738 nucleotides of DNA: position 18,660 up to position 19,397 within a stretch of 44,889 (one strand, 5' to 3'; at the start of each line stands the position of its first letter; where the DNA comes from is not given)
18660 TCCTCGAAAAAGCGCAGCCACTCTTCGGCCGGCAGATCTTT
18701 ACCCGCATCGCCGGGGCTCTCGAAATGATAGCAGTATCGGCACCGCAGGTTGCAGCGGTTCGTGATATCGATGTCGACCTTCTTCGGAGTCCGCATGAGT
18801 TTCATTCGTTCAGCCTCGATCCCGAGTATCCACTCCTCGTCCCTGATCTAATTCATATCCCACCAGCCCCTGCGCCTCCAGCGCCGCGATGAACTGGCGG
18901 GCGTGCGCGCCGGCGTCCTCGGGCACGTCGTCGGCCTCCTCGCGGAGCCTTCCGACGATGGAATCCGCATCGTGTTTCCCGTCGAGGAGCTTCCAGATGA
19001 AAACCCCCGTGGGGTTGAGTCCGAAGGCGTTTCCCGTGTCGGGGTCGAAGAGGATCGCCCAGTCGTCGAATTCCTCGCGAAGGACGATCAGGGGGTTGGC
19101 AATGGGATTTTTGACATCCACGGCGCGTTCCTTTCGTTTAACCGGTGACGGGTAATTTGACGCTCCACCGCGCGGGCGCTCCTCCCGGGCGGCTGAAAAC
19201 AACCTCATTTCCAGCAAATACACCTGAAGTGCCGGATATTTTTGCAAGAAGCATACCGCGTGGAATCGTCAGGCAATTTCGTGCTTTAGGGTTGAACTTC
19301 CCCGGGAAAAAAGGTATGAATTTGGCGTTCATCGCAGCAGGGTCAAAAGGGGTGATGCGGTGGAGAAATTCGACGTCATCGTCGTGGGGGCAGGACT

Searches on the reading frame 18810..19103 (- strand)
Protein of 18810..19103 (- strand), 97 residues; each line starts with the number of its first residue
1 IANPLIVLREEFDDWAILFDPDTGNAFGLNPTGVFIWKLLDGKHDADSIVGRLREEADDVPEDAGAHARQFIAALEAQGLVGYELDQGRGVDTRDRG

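Call 53: search_protein_families(library=ncbifam, proteins=[window:18810-19103:-], max_evalue=10)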
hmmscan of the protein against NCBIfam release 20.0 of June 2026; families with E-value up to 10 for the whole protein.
window:18810-19103:- (97 aa): 7 families
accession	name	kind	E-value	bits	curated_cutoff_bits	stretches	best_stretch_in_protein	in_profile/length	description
TIGR04248.1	SCM_PqqD_rel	equivalog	4.9e-37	126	100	1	1-83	1-83/84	SynChlorMet cassette protein ScmD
NF033530.1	lasso_PqqD_Strm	exception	4.6e-09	36.4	70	1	8-81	5-78/78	lasso peptide biosynthesis PqqD family chaperone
TIGR04353.1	PqqD_rel_X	equivalog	1.8e-06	28.8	35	1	12-81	1-73/74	HPr-rel-A system PqqD family peptide chaperone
TIGR03859.1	PQQ_PqqD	equivalog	6.8e-05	22.7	46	1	24-80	24-79/81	pyrroloquinoline quinone biosynthesis peptide chaperone PqqD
NF033536.1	lasso_PqqD_Bac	exception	0.0023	18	80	1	17-81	22-86/88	lasso peptide biosynthesis PqqD family chaperone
TIGR04302.1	geo_PqqD_fam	equivalog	0.0072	16.7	100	1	23-83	43-102/102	GeoRSP system PqqD family peptide chaperone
NF002535.0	PRK02079.1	equivalog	0.034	13.9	101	1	28-74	37-82/92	pyrroloquinoline quinone biosynthesis peptide chaperone PqqD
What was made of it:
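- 18810..19103 (-): ScmD, a discrete PqqD-like RiPP recognition element (RRE). The next-best matches are lasso-peptide PqqD chaperones (call 53).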

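Call 59: search_solved_structures(query=window:18810-19103:-, max_evalue=1, show_alignments=3)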
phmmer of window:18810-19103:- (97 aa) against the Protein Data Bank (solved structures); distinct sequences matched with E-value up to 1: 12.
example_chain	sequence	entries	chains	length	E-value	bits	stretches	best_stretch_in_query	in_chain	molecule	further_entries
6tji_A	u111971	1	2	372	4.2e-11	46.2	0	14-51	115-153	Cake10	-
6tjh_A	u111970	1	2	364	2.3e-10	43.9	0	14-51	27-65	Cake9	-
6tjg_A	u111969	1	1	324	2e-09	40.9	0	14-51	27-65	Cake8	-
6tjf_A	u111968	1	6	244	2.8e-07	34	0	14-51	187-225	Cake6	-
6tje_A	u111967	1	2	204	4.7e-06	30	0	14-51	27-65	Cake5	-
6tjd_A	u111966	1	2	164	0.00015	25.2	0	14-51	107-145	Cake4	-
7awy_A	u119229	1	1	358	0.0003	24.2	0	14-51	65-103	Scone-R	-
5v1u_A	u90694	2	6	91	0.00056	23.4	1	8-81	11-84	TbiB1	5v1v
6tjc_A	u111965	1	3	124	0.016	18.7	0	14-51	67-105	Cake3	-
9x8z_B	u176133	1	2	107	0.082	16.4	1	14-83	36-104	PqqD family protein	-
2obk_A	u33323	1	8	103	0.23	15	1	15-66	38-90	SelT/selW/selH selenoprotein domain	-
2oka_A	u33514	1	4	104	0.81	13.2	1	15-66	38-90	Hypothetical protein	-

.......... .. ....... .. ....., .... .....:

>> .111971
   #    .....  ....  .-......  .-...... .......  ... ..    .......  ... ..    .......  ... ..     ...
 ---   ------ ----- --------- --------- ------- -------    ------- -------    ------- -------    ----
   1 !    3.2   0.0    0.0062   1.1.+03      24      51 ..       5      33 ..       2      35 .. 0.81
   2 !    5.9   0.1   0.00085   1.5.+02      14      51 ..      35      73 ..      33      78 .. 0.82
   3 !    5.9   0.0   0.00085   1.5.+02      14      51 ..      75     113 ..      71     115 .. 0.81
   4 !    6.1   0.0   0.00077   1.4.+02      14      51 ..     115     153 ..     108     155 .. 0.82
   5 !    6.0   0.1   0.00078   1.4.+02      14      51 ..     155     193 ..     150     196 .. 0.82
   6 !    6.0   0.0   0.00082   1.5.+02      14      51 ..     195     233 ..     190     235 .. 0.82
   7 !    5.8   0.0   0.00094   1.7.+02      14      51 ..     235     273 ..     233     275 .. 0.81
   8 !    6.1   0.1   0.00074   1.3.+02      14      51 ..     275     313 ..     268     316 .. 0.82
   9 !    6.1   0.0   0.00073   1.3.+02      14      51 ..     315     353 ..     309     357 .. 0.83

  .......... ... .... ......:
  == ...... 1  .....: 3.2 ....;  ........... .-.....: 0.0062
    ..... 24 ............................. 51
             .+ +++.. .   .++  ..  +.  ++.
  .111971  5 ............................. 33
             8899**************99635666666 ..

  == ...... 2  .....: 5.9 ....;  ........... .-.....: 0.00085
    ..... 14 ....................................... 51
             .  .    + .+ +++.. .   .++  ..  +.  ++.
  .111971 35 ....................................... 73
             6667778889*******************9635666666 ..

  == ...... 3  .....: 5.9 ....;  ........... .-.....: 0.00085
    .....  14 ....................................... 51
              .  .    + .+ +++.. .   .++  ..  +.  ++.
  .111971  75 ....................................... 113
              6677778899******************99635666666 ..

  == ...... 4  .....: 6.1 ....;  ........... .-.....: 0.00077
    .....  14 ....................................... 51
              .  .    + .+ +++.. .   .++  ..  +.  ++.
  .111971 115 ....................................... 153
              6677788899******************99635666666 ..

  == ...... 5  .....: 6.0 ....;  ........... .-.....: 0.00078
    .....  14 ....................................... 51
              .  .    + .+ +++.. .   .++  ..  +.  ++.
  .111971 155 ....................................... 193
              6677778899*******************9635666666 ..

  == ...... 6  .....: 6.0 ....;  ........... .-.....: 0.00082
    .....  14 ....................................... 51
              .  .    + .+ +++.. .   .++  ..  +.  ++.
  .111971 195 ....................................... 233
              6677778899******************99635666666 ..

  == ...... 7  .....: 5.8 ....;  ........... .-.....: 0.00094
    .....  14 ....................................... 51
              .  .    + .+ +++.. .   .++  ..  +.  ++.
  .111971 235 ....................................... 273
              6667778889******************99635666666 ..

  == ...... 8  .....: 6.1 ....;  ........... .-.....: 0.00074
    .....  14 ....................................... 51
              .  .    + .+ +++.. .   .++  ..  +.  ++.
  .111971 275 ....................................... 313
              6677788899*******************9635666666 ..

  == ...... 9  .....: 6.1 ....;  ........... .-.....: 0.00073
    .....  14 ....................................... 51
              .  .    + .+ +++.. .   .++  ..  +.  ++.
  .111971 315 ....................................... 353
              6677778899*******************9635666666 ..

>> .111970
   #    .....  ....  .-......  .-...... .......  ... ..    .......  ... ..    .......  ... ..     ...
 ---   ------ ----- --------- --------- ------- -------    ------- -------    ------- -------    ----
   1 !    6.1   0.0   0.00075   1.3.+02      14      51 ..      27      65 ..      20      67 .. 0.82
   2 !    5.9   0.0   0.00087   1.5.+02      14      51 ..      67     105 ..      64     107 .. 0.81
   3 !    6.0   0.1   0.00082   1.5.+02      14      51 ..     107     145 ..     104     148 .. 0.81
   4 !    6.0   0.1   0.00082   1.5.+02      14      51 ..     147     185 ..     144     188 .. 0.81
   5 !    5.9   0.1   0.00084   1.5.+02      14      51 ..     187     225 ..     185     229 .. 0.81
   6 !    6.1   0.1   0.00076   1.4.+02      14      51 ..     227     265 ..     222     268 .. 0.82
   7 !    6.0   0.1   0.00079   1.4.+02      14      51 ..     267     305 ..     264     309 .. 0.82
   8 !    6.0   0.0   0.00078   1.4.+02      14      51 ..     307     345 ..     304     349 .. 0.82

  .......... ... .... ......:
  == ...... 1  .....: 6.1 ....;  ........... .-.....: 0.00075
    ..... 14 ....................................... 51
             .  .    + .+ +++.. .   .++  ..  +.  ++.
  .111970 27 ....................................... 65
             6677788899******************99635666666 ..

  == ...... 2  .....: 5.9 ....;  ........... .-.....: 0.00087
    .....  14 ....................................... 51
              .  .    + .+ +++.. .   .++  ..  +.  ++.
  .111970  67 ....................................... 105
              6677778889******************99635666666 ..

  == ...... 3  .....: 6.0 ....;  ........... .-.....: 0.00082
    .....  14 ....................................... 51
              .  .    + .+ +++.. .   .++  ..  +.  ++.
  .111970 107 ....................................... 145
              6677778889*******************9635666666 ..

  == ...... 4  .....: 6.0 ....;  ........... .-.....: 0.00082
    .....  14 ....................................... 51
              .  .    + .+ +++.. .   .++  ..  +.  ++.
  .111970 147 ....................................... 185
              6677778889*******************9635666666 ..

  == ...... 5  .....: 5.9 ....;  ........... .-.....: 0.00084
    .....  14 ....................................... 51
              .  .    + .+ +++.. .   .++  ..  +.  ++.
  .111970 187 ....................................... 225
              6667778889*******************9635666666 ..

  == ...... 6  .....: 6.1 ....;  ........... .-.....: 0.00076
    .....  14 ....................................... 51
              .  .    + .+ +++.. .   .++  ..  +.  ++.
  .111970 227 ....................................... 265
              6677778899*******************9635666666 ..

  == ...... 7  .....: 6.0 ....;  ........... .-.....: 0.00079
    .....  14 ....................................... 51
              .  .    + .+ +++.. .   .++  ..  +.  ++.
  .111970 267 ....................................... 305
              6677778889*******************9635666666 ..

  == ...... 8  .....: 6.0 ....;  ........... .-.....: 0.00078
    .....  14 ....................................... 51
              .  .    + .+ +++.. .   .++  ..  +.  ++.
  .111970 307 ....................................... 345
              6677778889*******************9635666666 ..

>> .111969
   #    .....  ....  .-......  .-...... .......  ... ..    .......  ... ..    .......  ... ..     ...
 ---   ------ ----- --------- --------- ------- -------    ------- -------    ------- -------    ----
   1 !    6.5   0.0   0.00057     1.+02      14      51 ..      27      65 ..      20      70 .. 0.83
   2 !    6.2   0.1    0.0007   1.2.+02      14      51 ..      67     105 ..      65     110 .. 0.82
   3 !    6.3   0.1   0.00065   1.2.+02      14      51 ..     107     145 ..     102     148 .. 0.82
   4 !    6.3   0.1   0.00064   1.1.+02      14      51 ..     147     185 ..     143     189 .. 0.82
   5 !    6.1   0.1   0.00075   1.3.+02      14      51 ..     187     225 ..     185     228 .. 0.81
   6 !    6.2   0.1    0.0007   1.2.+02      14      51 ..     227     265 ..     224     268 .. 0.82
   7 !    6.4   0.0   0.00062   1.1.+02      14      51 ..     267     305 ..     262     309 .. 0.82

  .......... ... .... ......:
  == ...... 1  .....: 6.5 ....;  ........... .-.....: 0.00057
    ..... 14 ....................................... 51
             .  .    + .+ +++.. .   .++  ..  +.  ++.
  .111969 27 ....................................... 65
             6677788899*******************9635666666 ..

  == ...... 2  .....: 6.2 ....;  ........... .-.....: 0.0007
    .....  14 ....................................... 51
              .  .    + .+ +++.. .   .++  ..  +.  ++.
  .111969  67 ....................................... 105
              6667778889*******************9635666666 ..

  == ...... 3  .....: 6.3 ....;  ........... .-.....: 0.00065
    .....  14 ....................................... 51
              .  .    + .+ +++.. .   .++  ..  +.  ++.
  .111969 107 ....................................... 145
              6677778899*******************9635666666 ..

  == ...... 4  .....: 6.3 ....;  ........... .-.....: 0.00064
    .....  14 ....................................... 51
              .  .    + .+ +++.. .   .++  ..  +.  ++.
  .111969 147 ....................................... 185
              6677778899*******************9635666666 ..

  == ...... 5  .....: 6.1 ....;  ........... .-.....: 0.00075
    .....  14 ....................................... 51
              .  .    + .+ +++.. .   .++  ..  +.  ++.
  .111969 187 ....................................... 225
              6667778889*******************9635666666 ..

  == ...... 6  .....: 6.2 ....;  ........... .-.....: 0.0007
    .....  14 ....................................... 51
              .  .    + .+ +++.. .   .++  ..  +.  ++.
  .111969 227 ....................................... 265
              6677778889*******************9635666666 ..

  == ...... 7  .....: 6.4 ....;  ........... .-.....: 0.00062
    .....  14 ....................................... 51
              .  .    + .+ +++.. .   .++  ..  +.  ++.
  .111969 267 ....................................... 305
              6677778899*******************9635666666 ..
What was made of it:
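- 18810..19103 (-): Sequence match to the lasso RRE TbiB1, PDB 5v1u, at E 5.6e-4 (call 59).
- Tried and rejected: They are summed weak repeats and I ignored them (call 59).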

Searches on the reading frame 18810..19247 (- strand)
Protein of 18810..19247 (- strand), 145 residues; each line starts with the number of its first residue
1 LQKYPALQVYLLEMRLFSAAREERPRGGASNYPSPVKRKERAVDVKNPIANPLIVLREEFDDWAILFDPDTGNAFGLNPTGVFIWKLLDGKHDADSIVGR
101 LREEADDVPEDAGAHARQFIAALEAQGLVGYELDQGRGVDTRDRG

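Call 15: search_protein_families(library=pfam, proteins=[window:18810-19247:-], max_evalue=0.1)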
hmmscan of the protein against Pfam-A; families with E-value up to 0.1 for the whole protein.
window:18810-19247:- (145 aa): 2 families
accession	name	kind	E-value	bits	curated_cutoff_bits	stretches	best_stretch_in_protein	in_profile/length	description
PF05402.18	PqqD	-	2.7e-17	63.3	23.4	1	65-129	3-67/67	Coenzyme PQQ synthesis protein D (PqqD)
PF21782.3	PKMT_2nd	-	0.024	15.5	27.8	1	74-106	27-59/98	PKMT, C-terminal winged helix domain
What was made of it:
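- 18810..19103 (-): Pfam PqqD at 2.7e-17 (call 15).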
